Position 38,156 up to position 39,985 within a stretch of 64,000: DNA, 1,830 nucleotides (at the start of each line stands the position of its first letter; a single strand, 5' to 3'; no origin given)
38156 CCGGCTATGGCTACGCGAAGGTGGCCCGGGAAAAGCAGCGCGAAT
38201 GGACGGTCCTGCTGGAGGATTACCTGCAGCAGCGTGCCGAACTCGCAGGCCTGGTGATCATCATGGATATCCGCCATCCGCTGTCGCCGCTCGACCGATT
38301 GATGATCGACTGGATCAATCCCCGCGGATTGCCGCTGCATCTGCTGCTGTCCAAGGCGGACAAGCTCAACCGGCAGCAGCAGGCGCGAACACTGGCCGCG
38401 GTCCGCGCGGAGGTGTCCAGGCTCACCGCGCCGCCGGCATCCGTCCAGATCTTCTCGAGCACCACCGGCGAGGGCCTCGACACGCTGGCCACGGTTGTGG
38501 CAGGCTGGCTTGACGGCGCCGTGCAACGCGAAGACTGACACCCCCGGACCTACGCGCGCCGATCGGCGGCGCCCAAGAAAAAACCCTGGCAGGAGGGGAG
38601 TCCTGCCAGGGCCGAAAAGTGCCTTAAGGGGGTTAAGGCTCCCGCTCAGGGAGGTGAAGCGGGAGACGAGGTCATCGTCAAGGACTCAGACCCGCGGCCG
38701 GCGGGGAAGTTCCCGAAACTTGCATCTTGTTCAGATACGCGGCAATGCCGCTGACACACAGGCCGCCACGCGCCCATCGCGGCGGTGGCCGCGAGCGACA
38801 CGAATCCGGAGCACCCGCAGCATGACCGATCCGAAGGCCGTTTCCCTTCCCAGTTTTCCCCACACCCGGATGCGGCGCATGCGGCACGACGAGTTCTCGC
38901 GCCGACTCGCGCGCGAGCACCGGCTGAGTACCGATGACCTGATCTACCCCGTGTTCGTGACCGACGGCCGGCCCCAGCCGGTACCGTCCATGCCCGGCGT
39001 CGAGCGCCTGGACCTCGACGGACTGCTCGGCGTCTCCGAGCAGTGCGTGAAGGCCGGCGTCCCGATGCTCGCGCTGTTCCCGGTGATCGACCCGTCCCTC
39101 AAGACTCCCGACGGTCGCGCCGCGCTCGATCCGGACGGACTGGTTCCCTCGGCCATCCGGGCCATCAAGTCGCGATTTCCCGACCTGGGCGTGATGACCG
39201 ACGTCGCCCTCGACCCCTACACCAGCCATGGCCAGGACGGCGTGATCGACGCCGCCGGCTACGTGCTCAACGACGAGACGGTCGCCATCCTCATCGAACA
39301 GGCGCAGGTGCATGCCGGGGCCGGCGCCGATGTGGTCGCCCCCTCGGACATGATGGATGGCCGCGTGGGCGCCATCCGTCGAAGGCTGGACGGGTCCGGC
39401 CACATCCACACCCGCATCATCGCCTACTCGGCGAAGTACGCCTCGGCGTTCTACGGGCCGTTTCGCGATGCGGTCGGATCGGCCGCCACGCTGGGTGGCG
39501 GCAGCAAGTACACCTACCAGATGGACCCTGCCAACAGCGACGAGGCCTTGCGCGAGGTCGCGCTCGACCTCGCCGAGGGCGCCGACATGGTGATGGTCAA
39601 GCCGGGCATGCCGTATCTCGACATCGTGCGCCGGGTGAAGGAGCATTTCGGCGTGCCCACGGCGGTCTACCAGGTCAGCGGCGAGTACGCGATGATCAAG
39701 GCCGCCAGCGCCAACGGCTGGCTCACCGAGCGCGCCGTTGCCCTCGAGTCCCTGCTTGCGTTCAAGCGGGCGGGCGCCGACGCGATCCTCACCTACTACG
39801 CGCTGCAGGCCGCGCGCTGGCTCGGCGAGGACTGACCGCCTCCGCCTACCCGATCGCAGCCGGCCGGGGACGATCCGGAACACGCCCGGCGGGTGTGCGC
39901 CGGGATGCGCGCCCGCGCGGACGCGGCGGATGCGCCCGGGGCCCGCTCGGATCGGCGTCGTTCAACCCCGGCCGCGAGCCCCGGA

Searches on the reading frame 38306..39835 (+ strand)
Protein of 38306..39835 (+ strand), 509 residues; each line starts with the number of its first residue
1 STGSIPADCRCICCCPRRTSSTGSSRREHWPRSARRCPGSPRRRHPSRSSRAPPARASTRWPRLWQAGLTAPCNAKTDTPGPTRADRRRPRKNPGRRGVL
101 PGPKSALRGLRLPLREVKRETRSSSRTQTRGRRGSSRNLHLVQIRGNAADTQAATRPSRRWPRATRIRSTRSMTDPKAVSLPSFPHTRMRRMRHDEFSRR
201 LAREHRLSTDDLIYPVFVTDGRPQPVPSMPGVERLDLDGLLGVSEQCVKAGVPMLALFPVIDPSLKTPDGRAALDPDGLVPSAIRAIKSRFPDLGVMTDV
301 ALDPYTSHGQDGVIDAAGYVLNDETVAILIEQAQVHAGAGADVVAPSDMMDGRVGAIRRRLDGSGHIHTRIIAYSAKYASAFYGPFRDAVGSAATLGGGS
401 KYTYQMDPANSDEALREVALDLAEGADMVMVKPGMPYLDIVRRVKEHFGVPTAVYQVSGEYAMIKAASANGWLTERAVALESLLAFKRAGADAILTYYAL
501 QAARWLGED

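Call 74: search_protein_families(library=pfam, proteins=[window:38306-39835:+], max_evalue=0.00001)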
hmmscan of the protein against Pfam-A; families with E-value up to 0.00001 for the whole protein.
window:38306-39835:+ (509 aa): 1 family
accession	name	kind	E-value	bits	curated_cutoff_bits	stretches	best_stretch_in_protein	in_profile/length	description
PF00490.27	ALAD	-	6.8e-134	446.4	24.6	1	187-505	2-317/317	Delta-aminolevulinic acid dehydratase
